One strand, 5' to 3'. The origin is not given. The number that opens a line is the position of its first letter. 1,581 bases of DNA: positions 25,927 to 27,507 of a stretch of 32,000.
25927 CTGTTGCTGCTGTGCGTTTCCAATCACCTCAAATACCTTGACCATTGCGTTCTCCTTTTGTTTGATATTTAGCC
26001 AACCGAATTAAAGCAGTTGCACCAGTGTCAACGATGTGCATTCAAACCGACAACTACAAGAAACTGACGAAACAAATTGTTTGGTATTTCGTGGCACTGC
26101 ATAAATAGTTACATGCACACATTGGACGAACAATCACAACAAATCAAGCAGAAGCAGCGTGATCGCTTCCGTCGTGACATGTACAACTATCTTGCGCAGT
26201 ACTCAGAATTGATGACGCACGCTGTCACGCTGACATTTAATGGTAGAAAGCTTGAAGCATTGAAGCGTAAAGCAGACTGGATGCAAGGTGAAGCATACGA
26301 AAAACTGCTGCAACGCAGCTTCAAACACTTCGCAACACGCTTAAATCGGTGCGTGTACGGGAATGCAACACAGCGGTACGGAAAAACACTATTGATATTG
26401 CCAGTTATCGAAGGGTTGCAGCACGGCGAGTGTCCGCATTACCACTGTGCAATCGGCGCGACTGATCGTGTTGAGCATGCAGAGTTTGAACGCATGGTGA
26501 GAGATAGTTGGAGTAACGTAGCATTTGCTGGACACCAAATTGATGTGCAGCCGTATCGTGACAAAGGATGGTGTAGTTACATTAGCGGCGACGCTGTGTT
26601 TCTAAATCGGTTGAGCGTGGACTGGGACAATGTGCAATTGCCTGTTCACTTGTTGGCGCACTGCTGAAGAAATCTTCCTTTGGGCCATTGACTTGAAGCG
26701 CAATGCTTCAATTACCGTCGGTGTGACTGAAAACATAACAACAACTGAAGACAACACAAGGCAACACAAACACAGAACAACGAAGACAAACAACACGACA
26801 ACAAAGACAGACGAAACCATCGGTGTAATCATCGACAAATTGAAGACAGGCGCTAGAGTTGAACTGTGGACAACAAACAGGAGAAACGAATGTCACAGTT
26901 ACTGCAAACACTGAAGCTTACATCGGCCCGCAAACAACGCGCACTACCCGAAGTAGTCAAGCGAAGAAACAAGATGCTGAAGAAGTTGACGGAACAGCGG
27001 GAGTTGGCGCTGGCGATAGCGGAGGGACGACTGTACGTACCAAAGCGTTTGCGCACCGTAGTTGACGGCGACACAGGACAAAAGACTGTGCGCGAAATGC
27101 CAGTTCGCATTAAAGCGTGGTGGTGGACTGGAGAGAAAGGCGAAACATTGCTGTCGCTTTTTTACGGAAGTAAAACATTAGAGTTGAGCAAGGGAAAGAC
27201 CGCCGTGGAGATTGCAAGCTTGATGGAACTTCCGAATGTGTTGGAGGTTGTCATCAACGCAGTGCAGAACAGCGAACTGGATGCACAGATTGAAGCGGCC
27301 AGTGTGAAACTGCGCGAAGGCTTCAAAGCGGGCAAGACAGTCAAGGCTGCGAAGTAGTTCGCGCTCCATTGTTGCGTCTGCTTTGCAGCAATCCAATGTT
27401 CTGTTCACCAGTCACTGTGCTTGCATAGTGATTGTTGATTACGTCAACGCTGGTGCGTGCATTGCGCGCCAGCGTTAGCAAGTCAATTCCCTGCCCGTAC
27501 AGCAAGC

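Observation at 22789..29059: Integrative element inserted in the 5' end of a porin gene, apparently swapping which porin allele is expressed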

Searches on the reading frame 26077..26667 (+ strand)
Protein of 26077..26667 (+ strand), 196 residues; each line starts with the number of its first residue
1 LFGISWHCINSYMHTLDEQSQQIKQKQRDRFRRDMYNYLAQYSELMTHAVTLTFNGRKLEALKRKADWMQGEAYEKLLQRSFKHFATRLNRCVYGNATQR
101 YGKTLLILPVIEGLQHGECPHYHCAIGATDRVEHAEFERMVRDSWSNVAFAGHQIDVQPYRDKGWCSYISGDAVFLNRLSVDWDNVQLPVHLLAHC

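Call 5: search_protein_families(library=pfam, proteins=[window:26077-26667:+], max_evalue=0.01)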
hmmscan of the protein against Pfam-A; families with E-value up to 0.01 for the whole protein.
window:26077-26667:+ (196 aa): 1 family
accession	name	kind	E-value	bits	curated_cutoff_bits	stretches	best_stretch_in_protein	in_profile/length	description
PF23343.2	REP_ORF2-G2P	-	0.0019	18.9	27.8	1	49-145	3-74/99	Replication-associated protein ORF2/G2P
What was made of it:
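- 26077..26667 (+): Candidate HUH-type rolling-circle Rep protein. Weak PF23343 hit (E = 0.0019, below the family cut-off) (call 5).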

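Call 30: search_protein_families(library=phrogs, proteins=[window:26077-26667:+], max_evalue=0.01)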
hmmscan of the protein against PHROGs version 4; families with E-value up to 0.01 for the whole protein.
window:26077-26667:+ (196 aa): 0 families

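Call 31: search_protein_families(library=ncbifam, proteins=[window:26077-26667:+], max_evalue=0.01)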
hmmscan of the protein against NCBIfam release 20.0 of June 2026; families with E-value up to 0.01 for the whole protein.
window:26077-26667:+ (196 aa): 0 families

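Call 68: search_protein_families(library=padloc, proteins=[window:26077-26667:+], max_evalue=0.01)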
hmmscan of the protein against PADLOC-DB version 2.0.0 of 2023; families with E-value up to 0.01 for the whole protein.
window:26077-26667:+ (196 aa): 0 families

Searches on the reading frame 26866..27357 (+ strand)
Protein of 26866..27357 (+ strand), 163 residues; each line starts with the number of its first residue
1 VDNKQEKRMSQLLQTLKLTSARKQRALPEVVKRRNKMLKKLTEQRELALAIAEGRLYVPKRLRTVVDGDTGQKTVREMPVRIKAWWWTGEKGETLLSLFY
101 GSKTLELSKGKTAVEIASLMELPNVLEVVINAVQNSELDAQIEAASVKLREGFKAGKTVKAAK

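Call 5: search_protein_families(library=pfam, proteins=[window:26866-27357:+], max_evalue=0.01)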
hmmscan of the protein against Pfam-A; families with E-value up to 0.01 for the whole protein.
window:26866-27357:+ (163 aa): 1 family
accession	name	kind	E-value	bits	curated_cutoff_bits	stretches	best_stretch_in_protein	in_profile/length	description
PF20346.3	DUF6641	-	1.8e-09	38.1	27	1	10-139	16-140/143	Family of unknown function (DUF6641)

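Call 30: search_protein_families(library=phrogs, proteins=[window:26866-27357:+], max_evalue=0.01)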
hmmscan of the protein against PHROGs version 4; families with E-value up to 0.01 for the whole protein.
window:26866-27357:+ (163 aa): 1 family
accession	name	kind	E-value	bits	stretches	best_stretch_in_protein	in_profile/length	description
phrog_31551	-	unknown function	9.7e-24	85.1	1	9-147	8-147/155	-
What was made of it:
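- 26866..27357 (+): DUF6641 protein, a conserved cargo gene next to the integrase. PF20346, E = 1.8e-9 (call 5). phrog_31551, E = 9.7e-24 (call 30).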

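Call 31: search_protein_families(library=ncbifam, proteins=[window:26866-27357:+], max_evalue=0.01)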
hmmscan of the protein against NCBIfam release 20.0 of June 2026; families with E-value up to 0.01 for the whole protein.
window:26866-27357:+ (163 aa): 0 families

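Call 68: search_protein_families(library=padloc, proteins=[window:26866-27357:+], max_evalue=0.01)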
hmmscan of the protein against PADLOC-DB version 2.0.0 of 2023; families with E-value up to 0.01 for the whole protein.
window:26866-27357:+ (163 aa): 0 families

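Call 81: search_dna_similar(query=window:26866-27357:+, collection=phages, mode=protein, max_rows=10)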
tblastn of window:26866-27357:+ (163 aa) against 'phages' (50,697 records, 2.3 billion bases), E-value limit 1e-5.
No match.
